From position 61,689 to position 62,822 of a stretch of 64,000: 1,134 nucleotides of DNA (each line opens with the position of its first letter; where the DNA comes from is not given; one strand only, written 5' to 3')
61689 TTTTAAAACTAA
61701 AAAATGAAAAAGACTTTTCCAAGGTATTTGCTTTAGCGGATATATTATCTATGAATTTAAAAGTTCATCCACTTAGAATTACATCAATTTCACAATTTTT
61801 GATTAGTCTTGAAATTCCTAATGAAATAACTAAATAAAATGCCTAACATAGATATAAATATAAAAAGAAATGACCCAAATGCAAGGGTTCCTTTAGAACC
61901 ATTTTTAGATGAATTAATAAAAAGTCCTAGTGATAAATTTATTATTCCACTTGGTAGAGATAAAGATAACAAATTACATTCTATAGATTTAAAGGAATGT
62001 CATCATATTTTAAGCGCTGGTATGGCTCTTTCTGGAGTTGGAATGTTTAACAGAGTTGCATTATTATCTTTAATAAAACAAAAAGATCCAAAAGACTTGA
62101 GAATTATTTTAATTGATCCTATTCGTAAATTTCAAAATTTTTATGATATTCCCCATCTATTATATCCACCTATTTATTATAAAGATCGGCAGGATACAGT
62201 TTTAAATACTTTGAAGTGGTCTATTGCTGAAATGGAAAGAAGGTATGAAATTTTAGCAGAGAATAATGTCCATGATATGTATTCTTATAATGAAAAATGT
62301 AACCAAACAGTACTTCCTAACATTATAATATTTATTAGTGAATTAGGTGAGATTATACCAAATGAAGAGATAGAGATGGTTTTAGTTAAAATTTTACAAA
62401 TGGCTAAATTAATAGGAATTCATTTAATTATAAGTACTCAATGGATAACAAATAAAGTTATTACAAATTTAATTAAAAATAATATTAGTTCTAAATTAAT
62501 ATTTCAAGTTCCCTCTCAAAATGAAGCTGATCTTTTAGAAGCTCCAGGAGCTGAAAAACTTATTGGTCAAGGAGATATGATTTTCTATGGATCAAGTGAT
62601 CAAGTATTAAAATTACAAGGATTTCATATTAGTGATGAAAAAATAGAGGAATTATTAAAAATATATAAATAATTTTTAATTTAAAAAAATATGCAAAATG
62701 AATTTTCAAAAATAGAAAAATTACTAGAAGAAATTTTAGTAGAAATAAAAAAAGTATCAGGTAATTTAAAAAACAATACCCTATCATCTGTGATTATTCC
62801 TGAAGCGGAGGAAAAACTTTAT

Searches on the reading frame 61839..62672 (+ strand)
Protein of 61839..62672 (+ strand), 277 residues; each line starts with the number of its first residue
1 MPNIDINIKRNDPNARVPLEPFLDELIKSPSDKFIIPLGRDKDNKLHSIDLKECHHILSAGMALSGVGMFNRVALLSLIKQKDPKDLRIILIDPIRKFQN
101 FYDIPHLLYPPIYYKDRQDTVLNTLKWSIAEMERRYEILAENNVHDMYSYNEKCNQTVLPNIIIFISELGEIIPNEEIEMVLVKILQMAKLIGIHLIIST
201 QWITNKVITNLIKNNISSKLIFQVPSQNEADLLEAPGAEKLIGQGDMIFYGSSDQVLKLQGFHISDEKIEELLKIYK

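Call 94: search_protein_families(library=pfam, proteins=[window:61839-62672:+], max_evalue=0.0001)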
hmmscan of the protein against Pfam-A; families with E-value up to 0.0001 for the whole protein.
window:61839-62672:+ (277 aa): 1 family
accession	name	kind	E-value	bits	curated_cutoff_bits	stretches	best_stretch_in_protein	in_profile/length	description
PF01580.24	FtsK_SpoIIIE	-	4.2e-20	72.6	24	1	26-156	10-140/221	FtsK/SpoIIIE family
